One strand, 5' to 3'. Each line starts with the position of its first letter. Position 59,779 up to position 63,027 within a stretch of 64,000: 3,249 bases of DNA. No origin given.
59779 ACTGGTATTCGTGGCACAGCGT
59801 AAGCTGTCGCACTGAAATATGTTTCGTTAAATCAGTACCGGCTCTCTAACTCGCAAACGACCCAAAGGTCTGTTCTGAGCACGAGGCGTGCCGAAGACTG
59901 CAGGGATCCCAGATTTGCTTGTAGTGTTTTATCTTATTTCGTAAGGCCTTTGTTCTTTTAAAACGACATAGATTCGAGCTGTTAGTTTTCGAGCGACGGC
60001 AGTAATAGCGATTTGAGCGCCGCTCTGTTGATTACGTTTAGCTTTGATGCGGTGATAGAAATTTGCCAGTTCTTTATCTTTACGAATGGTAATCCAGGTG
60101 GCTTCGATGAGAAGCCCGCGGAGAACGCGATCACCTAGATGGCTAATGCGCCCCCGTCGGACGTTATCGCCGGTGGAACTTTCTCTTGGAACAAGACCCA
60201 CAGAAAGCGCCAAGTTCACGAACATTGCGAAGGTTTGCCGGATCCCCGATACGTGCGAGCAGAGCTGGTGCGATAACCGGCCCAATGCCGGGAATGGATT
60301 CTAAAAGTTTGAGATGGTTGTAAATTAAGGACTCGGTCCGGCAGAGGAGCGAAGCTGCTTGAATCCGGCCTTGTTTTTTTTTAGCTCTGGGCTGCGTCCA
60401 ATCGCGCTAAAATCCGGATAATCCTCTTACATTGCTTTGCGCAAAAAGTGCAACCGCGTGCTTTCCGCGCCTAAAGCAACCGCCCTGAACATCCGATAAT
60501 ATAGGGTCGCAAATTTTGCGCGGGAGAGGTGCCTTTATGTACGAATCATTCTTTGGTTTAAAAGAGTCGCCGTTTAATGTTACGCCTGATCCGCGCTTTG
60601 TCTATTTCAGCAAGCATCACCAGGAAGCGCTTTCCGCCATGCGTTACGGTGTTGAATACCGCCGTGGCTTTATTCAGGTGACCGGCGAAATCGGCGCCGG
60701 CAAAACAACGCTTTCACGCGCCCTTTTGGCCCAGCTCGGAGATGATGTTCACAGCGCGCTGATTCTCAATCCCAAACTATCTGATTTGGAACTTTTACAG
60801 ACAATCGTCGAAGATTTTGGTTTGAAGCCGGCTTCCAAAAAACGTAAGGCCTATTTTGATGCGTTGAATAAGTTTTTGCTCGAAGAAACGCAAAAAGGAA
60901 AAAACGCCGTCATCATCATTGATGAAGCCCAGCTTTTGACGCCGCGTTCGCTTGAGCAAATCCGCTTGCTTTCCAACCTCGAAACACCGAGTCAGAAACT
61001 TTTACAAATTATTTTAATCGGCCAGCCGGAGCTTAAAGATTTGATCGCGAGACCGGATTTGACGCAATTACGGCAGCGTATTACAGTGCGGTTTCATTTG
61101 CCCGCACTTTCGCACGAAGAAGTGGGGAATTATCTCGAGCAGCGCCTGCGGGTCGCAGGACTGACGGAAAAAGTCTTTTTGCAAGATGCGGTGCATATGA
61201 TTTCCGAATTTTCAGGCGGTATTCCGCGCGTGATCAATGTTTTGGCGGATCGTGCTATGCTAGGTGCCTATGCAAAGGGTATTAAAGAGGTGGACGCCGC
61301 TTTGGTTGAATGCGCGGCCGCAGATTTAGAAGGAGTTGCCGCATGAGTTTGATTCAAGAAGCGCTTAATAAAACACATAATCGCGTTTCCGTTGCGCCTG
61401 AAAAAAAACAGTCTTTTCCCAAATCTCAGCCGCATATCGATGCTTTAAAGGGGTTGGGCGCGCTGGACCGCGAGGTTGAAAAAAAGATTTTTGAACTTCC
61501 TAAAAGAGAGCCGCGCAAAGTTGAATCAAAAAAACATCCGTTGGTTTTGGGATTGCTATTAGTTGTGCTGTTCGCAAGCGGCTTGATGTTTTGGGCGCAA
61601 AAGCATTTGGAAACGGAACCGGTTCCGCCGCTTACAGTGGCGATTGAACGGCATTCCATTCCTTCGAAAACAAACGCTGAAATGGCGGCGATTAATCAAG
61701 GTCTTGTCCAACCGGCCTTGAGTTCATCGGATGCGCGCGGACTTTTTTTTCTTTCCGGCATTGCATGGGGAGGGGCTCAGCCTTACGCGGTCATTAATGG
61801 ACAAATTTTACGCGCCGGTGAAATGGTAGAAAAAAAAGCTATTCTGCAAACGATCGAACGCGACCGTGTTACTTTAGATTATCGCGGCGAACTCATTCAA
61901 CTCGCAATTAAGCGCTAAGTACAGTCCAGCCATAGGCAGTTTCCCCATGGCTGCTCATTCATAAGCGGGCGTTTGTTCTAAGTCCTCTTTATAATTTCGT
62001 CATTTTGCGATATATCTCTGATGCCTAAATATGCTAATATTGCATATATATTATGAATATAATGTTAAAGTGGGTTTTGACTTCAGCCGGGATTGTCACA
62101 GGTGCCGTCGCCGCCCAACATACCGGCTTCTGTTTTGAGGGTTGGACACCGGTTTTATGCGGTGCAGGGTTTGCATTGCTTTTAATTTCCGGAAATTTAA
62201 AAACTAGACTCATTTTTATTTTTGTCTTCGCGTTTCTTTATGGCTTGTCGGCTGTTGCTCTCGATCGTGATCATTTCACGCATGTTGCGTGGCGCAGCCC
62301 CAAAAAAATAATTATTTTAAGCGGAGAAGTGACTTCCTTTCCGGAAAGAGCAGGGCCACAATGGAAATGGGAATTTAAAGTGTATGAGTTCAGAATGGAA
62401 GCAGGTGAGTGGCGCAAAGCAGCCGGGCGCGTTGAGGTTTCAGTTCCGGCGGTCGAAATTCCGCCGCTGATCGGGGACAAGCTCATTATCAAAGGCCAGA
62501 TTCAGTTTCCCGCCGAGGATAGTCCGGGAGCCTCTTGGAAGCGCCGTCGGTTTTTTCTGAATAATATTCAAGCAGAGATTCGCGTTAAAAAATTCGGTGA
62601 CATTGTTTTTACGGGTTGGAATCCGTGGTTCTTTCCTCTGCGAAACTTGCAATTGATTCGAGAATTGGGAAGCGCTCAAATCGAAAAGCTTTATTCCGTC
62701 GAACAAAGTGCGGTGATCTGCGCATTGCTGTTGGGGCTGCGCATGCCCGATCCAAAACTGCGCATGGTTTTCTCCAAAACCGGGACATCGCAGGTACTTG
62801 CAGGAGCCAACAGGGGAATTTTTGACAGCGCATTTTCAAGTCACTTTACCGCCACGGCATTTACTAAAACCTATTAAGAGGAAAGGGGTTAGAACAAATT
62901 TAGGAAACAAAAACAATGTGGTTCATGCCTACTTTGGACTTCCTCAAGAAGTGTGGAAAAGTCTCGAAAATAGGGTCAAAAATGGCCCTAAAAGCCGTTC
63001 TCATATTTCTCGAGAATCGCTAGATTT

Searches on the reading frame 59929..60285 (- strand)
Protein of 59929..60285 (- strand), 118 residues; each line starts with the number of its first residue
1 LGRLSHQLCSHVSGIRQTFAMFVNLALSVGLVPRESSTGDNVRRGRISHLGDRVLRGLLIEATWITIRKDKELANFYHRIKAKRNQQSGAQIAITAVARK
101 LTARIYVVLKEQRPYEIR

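Call 54: search_protein_families(library=pfam, max_evalue=0.00001, proteins=[window:59929-60285:-])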
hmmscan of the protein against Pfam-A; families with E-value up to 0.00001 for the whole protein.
window:59929-60285:- (118 aa): 1 family
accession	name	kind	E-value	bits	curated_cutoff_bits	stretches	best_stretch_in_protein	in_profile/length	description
PF02371.22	Transposase_20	-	2.7e-11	44.1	21.3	1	7-78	17-87/87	Transposase IS116/IS110/IS902 family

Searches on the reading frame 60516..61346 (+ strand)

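Call 54: search_protein_families(library=pfam, max_evalue=0.00001, proteins=[window:60516-61346:+])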
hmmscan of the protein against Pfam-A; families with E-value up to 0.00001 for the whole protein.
window:60516-61346:+ (276 aa): 3 families
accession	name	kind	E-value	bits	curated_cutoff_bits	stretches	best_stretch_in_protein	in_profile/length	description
PF13401.12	AAA_22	-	2.7e-26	92.9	27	1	49-176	4-129/130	AAA domain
PF13191.12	AAA_16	-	6.7e-10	40.2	32.6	1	47-162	21-164/167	AAA ATPase domain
PF09848.15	SLFN-g3_helicase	-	2.4e-06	27.5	24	1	53-145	4-95/354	Schlafen group 3, DNA/RNA helicase domain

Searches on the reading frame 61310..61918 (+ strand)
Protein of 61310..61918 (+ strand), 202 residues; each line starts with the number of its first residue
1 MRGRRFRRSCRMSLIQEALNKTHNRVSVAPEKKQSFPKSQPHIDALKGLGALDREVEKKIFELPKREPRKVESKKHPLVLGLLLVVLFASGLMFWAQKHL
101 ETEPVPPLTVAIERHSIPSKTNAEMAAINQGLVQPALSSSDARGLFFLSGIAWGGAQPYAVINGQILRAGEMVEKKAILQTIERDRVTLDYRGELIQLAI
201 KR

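Call 54: search_protein_families(library=pfam, max_evalue=0.00001, proteins=[window:61310-61918:+])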
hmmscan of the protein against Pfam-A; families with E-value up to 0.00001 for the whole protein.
window:61310-61918:+ (202 aa): 1 family
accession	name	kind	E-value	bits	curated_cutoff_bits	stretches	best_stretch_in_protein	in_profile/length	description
PF16537.11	T2SSB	-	6.9e-06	26.1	28.4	0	160-198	20-58/60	Type II secretion system protein B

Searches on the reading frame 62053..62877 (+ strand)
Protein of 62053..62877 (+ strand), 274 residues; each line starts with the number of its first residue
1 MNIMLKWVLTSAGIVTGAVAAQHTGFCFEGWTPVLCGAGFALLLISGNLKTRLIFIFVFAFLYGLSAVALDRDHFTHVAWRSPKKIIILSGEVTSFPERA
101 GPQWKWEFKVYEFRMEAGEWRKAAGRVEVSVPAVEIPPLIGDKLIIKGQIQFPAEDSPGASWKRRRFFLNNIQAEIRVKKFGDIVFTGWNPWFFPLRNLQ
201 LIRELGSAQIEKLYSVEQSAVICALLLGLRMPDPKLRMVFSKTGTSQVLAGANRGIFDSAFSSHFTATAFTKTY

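Call 54: search_protein_families(library=pfam, max_evalue=0.00001, proteins=[window:62053-62877:+])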
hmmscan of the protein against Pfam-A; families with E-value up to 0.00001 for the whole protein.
window:62053-62877:+ (274 aa): 1 family
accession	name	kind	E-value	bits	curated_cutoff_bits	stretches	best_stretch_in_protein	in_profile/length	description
PF13567.11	DUF4131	-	2.1e-11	44.2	31.6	1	31-180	8-161/165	Domain of unknown function (DUF4131)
